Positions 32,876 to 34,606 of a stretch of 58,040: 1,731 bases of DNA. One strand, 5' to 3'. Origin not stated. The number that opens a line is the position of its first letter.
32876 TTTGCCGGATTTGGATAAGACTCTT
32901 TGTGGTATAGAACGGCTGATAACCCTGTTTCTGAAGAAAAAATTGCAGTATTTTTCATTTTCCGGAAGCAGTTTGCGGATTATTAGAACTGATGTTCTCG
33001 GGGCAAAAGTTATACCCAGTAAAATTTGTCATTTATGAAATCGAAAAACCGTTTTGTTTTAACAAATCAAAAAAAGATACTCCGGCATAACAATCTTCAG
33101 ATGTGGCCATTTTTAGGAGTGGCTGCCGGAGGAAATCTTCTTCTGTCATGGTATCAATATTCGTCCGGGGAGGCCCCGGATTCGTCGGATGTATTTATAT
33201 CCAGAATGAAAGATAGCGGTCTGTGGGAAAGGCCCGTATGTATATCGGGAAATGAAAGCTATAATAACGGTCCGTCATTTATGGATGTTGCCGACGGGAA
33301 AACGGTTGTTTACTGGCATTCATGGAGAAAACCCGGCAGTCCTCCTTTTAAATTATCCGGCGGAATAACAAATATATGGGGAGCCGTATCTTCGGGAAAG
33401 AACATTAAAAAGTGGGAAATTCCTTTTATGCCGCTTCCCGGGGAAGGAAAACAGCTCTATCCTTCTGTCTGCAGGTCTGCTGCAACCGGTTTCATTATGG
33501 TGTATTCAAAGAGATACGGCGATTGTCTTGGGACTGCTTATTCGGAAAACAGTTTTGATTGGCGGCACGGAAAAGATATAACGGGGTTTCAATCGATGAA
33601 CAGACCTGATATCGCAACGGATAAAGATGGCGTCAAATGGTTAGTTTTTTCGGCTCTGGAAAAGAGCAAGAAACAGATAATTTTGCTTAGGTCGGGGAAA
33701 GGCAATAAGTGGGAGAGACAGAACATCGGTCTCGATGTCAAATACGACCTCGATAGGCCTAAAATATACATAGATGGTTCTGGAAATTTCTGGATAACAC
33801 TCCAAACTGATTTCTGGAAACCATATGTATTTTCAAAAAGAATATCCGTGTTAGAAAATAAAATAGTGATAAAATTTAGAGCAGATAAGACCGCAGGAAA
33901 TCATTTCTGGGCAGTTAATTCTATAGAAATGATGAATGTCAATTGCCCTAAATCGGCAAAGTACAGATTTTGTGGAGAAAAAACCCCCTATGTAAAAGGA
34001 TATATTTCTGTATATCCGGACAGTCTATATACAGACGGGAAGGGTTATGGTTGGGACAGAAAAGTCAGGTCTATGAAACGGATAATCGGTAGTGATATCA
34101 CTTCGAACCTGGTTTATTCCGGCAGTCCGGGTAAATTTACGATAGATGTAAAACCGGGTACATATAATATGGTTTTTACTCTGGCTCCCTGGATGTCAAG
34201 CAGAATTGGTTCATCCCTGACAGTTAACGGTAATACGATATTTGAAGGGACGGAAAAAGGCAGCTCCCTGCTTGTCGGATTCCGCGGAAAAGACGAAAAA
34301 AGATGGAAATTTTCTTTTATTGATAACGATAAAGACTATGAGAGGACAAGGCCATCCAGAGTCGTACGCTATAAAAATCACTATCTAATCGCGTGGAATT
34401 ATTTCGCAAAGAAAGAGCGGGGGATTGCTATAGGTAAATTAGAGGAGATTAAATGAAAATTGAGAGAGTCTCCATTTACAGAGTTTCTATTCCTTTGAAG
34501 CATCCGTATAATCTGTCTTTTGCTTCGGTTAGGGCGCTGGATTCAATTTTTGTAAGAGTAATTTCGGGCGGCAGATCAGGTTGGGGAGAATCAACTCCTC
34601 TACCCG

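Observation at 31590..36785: ATP-grasp ligase, unknown protein, enolase-superfamily epimerase/racemase and flavoprotein directly after pseI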

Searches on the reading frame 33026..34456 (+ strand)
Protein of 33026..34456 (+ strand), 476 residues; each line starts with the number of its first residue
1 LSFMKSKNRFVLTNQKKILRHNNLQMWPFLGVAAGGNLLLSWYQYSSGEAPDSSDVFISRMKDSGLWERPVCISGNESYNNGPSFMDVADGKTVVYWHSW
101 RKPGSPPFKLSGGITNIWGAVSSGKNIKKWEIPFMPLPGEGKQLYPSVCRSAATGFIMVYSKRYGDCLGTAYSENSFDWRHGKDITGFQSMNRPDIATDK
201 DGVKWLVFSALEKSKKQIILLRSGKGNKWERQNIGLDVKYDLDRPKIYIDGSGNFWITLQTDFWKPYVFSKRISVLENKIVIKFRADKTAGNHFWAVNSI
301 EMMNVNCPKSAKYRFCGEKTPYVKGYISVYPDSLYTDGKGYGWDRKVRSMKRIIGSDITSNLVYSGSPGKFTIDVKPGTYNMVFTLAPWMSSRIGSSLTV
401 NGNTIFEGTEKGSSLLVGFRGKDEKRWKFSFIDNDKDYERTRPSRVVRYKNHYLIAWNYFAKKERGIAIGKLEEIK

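Call 4: search_protein_families(library=pfam, proteins=[window:33026-34456:+], max_evalue=0.01)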
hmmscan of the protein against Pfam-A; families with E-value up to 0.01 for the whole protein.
window:33026-34456:+ (476 aa): 0 families

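Call 8: search_protein_families(library=ncbifam, proteins=[window:33026-34456:+], max_evalue=0.01)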
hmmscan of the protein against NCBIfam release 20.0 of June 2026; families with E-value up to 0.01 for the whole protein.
window:33026-34456:+ (476 aa): 0 families

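Call 20: find_homologous_proteins(query=window:33026-34456:+)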
Query window:33026-34456:+ (476 aa): 3 proteins with E <= 0.001 among 7591 candidates.
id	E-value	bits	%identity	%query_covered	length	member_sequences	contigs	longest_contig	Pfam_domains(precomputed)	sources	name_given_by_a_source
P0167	1.4e-288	976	100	87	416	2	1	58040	-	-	-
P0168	2.3e-246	836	74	99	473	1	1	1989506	-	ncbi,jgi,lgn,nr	ncbi:hypothetical protein M0R36_06860 [bacterium]|jgi:hypothetical protein|nr:hypothetical protein [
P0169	2.9e-151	523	46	98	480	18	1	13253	PF22847.3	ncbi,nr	ncbi:MAG: hypothetical protein CMI55_01285 [Parcubacteria group bacterium]|nr:hypothetical protein [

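Call 33: predict_structure(alignment_id=A1)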
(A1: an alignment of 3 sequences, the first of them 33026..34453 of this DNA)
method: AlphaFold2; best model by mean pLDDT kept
length: 476 residues; sequences in the alignment: 3
mean_pLDDT: 58.2   pTM: 0.69
mean pLDDT of the five models: 58.2, 58.1, 52.6, 41.1, 34.0
residues with pLDDT >= 90: 23; 70-90: 140; 50-70: 121; < 50: 192
segments of 3 or more residues with pLDDT < 50: 1-25, 45-53, 77-80, 103-114, 133-135, 263-267, 284-375, 380-412, 434-439
pLDDT, mean of each block of 10 residues (from residue 1): 32 38 56 67 50 62 70 59 63 68 42 55 57 53 75 76 76 76 81 85 88 75 82 74 83 88 52 53 45 36 37 25 27 28 24 25 34 51 46 39 45 74 86 54 79 77 63 61
secondary structure, 60 per line:
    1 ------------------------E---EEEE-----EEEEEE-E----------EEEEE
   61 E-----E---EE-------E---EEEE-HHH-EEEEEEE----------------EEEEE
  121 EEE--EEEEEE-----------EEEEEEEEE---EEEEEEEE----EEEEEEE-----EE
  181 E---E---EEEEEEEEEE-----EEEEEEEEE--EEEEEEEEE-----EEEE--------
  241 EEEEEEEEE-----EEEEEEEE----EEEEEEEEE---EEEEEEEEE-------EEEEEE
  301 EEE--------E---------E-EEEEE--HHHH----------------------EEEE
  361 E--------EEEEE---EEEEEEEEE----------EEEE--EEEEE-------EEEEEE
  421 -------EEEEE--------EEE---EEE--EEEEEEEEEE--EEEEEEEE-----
elements in order: E29-32 E38-43 E56-61 E84-87 E93-99 E116-123 E126-131 E143-151 E155-162 E167-173 E179-181 E189-198 E204-212 E215-223 E229-232 E241-249 E255-262 E267-275 E279-287 E295-303 E324-328 H331-334 E357-361 E370-374 E378-386 E397-400 E403-407 E415-420 E428-432 E441-443 E447-449 E452-461 E464-471
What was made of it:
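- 33035..34456 (+): 473-aa cytoplasmic BNR/sialidase-like beta-propeller with an inserted galactose-binding-like beta-sandwich (~aa 265-400). Signature motif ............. Function unknown; it occurs only in the nonulosonate-type loci. AF2 model is all-beta, pLDDT 58 (call 33).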

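Call 35: search_protein_representatives(alignment_id=A1)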
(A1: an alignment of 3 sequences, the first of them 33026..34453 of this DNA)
Query: 3 sequences, 473 profile positions. Proteins with E-value up to 0.001 (for the whole library): 301; up to 1e-10: 88; up to 1e-30: 28. The best 150 are listed.
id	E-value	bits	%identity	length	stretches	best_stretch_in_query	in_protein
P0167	1.7e-250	848.0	-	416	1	58-473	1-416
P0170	1.1e-74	268.3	-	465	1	12-466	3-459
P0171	9.7e-74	265.2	-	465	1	12-472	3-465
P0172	1.1e-67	245.2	-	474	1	17-469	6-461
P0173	1.4e-66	241.6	-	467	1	17-470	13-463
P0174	2.1e-66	241.0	-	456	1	14-458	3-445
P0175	3.5e-66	240.3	-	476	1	16-467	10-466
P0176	1.0e-61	225.5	-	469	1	7-460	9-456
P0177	6.4e-58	213.0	-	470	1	16-463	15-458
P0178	2.6e-57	211.0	-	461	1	20-468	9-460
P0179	1.3e-53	198.8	-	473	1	11-457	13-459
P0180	2.4e-53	197.9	-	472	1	18-471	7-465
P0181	1.8e-52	195.1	-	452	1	20-469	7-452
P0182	4.1e-52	193.9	-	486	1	21-454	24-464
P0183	7.5e-52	193.0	-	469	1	9-460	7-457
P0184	3.8e-50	187.4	-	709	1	17-456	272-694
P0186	2.4e-49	184.8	-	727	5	270-388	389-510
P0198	4.3e-29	118.0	-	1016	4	292-402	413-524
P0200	1.6e-28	116.1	-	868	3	308-404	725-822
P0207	5.5e-23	97.9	-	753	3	309-405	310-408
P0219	1.4e-18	83.3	-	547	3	308-398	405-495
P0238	6.5e-13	64.6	-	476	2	284-388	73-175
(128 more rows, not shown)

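Call 36: search_protein_families(library=pfam, proteins=[P0170, P0172, P0175, P0184, P0186, P0198, P0200, P0207, P0219, P0238], max_evalue=0.01)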
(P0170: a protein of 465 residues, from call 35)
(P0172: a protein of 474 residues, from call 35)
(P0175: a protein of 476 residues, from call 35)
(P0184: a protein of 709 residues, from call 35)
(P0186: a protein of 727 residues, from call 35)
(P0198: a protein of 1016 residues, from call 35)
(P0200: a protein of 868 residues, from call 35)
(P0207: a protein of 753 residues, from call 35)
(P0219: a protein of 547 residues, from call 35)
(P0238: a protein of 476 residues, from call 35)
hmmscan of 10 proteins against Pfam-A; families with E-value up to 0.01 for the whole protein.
P0170 (465 aa): 1 family
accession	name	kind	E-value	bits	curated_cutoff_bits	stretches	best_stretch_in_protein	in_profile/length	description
PF13088.12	BNR_2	-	4.2e-05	23.5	31.4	1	23-242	121-275/277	BNR repeat-like domain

P0172 (474 aa): 1 family
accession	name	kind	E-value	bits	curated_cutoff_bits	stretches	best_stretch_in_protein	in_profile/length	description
PF24067.1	Beta-prop_BT_1020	-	5.9e-05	23.2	27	1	61-149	45-128/236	BT_1020-like, N-terminal beta propeller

P0175 (476 aa): 3 families
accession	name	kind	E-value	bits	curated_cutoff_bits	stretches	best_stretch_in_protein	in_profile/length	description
PF13088.12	BNR_2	-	5.1e-06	26.5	31.4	0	106-197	184-277/277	BNR repeat-like domain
PF24067.1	Beta-prop_BT_1020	-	0.0016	18.5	27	0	151-175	74-98/236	BT_1020-like, N-terminal beta propeller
PF21254.3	AGA-YXIM_GBD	-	0.0021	18.4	27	1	305-381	3-82/138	Beta-agarase/YXIM esterase-like, galactose-binding domain-like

P0184 (709 aa): 5 families
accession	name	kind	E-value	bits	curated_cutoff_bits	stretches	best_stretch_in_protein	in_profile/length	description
PF02348.25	CTP_transf_3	-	2.5e-28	99.8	22.6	1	5-203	2-185/217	Cytidylyltransferase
PF12804.13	NTP_transf_3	-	0.00031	21.4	27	1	19-125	16-117/160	MobA-like NTP transferase domain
PF13088.12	BNR_2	-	0.00077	19.3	31.4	1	373-496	149-267/277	BNR repeat-like domain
PF04616.20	Glyco_hydro_43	-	0.0055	16.5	32.2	0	441-480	17-56/288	Glycosyl hydrolases family 43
PF21254.3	AGA-YXIM_GBD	-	0.0056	17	27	0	548-623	2-82/138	Beta-agarase/YXIM esterase-like, galactose-binding domain-like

P0186 (727 aa): 11 families
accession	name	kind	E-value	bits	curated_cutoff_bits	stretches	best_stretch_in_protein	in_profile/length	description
PF21254.3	AGA-YXIM_GBD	-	5.4e-61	205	27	5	430-570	3-137/138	Beta-agarase/YXIM esterase-like, galactose-binding domain-like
PF14524.12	Wzt_C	-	3.1e-11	43.9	30.4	0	182-207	89-114/143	Wzt C-terminal domain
PF22093.1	Cwp8_D2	-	9.2e-10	39.2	27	0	337-372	37-74/79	Cell wall binding protein Cwp8 domain 2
PF23860.1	Ribophorin_II_3rd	-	1.4e-06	28.8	23.4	0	31-49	96-114/128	Ribophorin II third domain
PF11033.13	ComJ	-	7.8e-05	22.8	25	0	25-44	84-103/122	Competence protein J (ComJ)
PF16820.11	PKD_3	-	0.00048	20.4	26.3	0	239-259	18-40/68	PKD-like domain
PF14347.11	DUF4399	-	0.00051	20.8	28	0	23-54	47-78/91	Domain of unknown function (DUF4399)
PF07514.17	TraI_2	-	0.00052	19.5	23.9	0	457-482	266-291/324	Putative helicase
PF10528.15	GLEYA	-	0.0015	19.2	26.2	0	484-511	11-38/91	GLEYA domain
PF11263.13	Attachment_P66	-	0.0057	16.4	25.2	0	457-488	139-170/253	Borrelia burgdorferi attachment protein P66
PF24737.1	DUF7688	-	0.0098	16.2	27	0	191-216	39-64/71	Domain of unknown function (DUF7688)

P0198 (1016 aa): 8 families
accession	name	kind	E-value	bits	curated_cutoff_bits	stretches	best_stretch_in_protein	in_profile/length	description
PF21254.3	AGA-YXIM_GBD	-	1.4e-45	155.1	27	4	725-850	2-123/138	Beta-agarase/YXIM esterase-like, galactose-binding domain-like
PF03627.19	PapG_N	-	6.1e-12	46.1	25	0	743-800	114-174/226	PapG carbohydrate binding domain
PF14347.11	DUF4399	-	1.2e-07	32.4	28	0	631-660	51-80/91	Domain of unknown function (DUF4399)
PF13229.12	Beta_helix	-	1.1e-06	28.9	25.9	1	139-269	44-157/158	Right handed beta helix region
PF16967.11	TcfC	-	0.00015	21.7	29.4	0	789-805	40-56/68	E-set like domain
PF12582.13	DUF3757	-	0.00026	21.7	23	0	496-566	15-97/125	Protein of unknown function (DUF3757)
PF14524.12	Wzt_C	-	0.0005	20.5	30.4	0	930-953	86-109/143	Wzt C-terminal domain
PF11033.13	ComJ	-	0.00077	19.6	25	0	785-801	88-104/122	Competence protein J (ComJ)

P0200 (868 aa): 4 families
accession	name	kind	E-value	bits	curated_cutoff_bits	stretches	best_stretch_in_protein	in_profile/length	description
PF21254.3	AGA-YXIM_GBD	-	4e-32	111.4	27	3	576-696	2-119/138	Beta-agarase/YXIM esterase-like, galactose-binding domain-like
PF14347.11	DUF4399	-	2e-08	34.9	28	0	627-662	45-78/91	Domain of unknown function (DUF4399)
PF03627.19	PapG_N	-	0.00021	21.5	25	0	598-651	118-175/226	PapG carbohydrate binding domain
PF14900.11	DUF4493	-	0.00033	21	27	0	629-667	50-87/226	Domain of unknown function (DUF4493)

P0207 (753 aa): 7 families
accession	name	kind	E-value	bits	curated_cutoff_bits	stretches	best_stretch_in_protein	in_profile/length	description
PF21254.3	AGA-YXIM_GBD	-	5.3e-30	104.6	27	3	461-601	2-137/138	Beta-agarase/YXIM esterase-like, galactose-binding domain-like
PF00188.32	CAP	-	1e-10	42.9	21.1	1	64-205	1-114/117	Cysteine-rich secretory protein family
PF13620.12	CarboxypepD_reg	-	4e-08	33.9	32.3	1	234-300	10-80/82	Carboxypeptidase regulatory-like domain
PF14347.11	DUF4399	-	1.2e-06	29.2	28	0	668-695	52-77/91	Domain of unknown function (DUF4399)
PF23194.1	NOMO_5th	-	4e-05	24.4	27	0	241-275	21-56/89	NOMO fifth transthyretin-like domain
PF03627.19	PapG_N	-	6.9e-05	23.1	25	0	481-536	116-174/226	PapG carbohydrate binding domain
PF11033.13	ComJ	-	0.0078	16.4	25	0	666-685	85-104/122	Competence protein J (ComJ)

P0219 (547 aa): 11 families
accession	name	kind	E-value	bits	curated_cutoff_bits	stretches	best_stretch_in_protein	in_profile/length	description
PF21254.3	AGA-YXIM_GBD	-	9.1e-33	113.5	27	3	406-525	2-119/138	Beta-agarase/YXIM esterase-like, galactose-binding domain-like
PF23860.1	Ribophorin_II_3rd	-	7.7e-07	29.6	23.4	0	318-338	98-118/128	Ribophorin II third domain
PF14524.12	Wzt_C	-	1.9e-05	25.1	30.4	0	450-489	75-114/143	Wzt C-terminal domain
PF16967.11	TcfC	-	8.9e-05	22.4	29.4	0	468-482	40-54/68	E-set like domain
PF17428.7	DUF5412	-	0.00016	21.9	25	0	190-224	34-67/118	Family of unknown function (DUF5412)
PF05031.18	NEAT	-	0.00038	21.3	32.8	0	195-217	19-41/119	Iron Transport-associated domain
PF20200.4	DUF6562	-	0.00096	19.1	25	0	23-83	208-266/304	Family of unknown function (DUF6562)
PF04085.20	MreC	-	0.0021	18.3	28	0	162-212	80-132/147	Rod shape-determining protein MreC, barrel core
PF08808.17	RES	-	0.0024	18.3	23.2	0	470-499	97-126/157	RES domain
PF19077.6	Big_13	-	0.0045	17.9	27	0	463-487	66-90/102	Bacterial Ig-like domain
PF18911.6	PKD_4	-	0.0059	17.1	27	0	165-181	58-74/85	PKD domain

P0238 (476 aa): 2 families
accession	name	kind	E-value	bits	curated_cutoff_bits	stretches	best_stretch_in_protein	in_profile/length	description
PF21254.3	AGA-YXIM_GBD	-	3e-23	82.7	27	3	97-236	1-138/138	Beta-agarase/YXIM esterase-like, galactose-binding domain-like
PF06525.17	SoxE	-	0.0035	17.3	21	0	145-188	29-71/149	Sulfocyanin (SoxE) domain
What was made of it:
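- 33035..34456 (+): A profile search finds ~25 full-length relatives, and the central domain matches PF21254 (calls 35, 36).
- On Sialidase / BNR beta-propeller (GH33): Relatives hit BNR_2 below cut-off (23-26 < 31.4; call 36).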

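Call 37: fold_search(model_id=the predicted structure, library=pdb)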
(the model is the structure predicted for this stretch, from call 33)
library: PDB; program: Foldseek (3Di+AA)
matches with E <= 10: 772; with E <= 0.001: 305
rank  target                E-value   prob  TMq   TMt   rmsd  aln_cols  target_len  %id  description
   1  5hx0_A                8.1e-09  1.00  0.35  0.43  14.5       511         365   12  Crystal structure of unknown function protein Dfer_1899 fromDyadobacter fermentans DSM 18053 (released 2016-02-17)
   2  2w38                  1.0e-08  1.00  0.29  0.32  17.3       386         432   12  Crystal structure of the pseudaminidase from Pseudomonas aeruginosa (released 2008-12-23)
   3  5hx0_B                1.2e-08  1.00  0.35  0.43  15.0       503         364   12  Crystal structure of unknown function protein Dfer_1899 fromDyadobacter fermentans DSM 18053 (released 2016-02-17)
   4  3sc7_X                1.3e-08  1.00  0.39  0.38  17.3       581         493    9  First crystal structure of an endo-inulinase, from Aspergillus ficuum: structural analysis and comparison with other G (released 2012-06-27)
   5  3h6j                  1.6e-08  1.00  0.29  0.31  17.5       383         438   11  Crystal structure of a putative neuraminidase from Pseudomonas aeruginosa (released 2009-05-12)
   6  7znr_A                2.4e-08  1.00  0.33  0.32  20.1       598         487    8  Inactive D62N mutant of BT1760 Endo-acting levanase from Bacteroides thetaiotaomicron VPI-5482 (released 2023-06-21)
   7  2qqu_A                2.9e-08  1.00  0.38  0.34  19.7       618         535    9  Crystal structure of a cell-wall invertase (D239A) from Arabidopsis thaliana in complex with sucrose (released 2008-04-22)
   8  7zei_C                3.2e-08  1.00  0.36  0.53   5.7       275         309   14  Thermostable GH159 glycoside hydrolase from Caldicellulosiruptor at 1.7 A (released 2022-08-03)
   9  3pig_B                3.5e-08  1.00  0.36  0.34  17.9       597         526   10  beta-fructofuranosidase from Bifidobacterium longum (released 2011-04-27)
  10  2qqv_A                4.1e-08  1.00  0.37  0.33  19.1       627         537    9  Crystal structure of a cell-wall invertase (E203A) from Arabidopsis thaliana in complex with sucrose (released 2008-04-22)
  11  7zei_A                4.6e-08  1.00  0.37  0.54   5.7       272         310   15  Thermostable GH159 glycoside hydrolase from Caldicellulosiruptor at 1.7 A (released 2022-08-03)
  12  6num                  4.6e-08  1.00  0.39  0.37  17.2       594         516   10  The structure of GH32 from Bifidobacteium adolescentis (released 2020-02-05)
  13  5mvh                  5.3e-08  1.00  0.35  0.41   5.9       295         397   14  Glycoside Hydrolase BACCELL_00856 (released 2017-04-26)
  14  1uyp_A                5.3e-08  1.00  0.36  0.38  17.2       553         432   10  The three-dimensional structure of beta-fructosidase (invertase) from Thermotoga maritima (released 2004-03-22)
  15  6r3r                  7.6e-08  1.00  0.38  0.37  19.2       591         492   10  First crystal structure of endo-levanase BT1760 from Bacteroides thetaiotaomicron (released 2019-06-19)
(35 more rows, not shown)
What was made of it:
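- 33035..34456 (+): Foldseek finds pseudaminidase 2W38, sialidases and GH32/43 at low TM-score (call 37).
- Its weak fold matches include a pseudaminidase and sialidases (call 37).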

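Call 38: find_encoding_contigs(protein=P0184, flank=10000, max_places=2)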
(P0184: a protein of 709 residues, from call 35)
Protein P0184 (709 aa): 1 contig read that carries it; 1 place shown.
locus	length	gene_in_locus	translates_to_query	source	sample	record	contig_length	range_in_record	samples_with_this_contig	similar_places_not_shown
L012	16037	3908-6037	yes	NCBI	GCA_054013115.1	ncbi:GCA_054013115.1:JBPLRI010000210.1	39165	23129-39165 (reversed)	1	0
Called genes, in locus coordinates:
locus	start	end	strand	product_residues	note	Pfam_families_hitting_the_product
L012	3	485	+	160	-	?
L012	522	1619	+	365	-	PF02350:Epimerase_2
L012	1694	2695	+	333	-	PF00106:adh_short, PF01073:3Beta_HSD, PF01370:Epimerase, PF02719:Polysacc_synt_2, PF04321:RmlD_sub_bind, PF05368:NmrA (weak), PF13460:NAD_binding_10, PF16363:GDP_Man_Dehyd, +1 more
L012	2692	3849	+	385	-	PF00155:Aminotran_1_2, PF01041:DegT_DnrJ_EryC1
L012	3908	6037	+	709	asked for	PF02348:CTP_transf_3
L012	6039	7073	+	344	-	PF03102:NeuB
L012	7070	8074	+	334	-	PF21360:PylC-like_N, PF02655:ATP-grasp_3, PF02786:CPSase_L_D2 (faint), PF15632:ATPgrasp_Ter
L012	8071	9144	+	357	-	PF13378:MR_MLE_C, PF00113:Enolase_C (weak)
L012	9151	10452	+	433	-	PF03358:FMN_red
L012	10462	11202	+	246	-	PF01261:AP_endonuc_2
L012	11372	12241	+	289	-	PF13489:Methyltransf_23, PF08241:Methyltransf_11, PF08242:Methyltransf_12, PF13649:Methyltransf_25, PF13847:Methyltransf_31 (weak)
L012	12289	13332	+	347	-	PF03102:NeuB, PF08666:SAF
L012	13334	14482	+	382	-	PF02350:Epimerase_2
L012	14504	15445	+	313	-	PF00389:2-Hacid_dh (weak), PF02826:2-Hacid_dh_C, PF03446:NAD_binding_2 (weak)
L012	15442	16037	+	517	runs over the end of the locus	PF02776:TPP_enzyme_N, PF00205:TPP_enzyme_M, PF02775:TPP_enzyme_C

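Call 39: find_encoding_contigs(protein=P0170, flank=10000, max_places=2)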
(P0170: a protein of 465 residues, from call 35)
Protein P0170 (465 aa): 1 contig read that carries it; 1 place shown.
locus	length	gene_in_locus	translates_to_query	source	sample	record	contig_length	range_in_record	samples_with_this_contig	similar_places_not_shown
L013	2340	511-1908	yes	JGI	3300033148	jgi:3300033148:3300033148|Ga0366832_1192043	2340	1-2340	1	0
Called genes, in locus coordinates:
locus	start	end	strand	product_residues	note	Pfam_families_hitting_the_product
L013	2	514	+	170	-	?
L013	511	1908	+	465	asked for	-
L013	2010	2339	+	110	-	?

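Call 50: search_protein_families(library=ncbifam, proteins=[L012:10462-11202:+], max_evalue=0.00001)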
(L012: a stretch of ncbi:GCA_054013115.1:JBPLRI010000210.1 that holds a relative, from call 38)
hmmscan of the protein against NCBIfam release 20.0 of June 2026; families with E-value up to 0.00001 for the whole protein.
L012:10462-11202:+ (246 aa): 1 family
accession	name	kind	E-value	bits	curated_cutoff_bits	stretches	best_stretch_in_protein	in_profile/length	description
NF041277.1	coba_remo_CbiR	equivalog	9e-07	28.6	105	1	72-227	82-234/249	cobamide remodeling phosphodiesterase CbiR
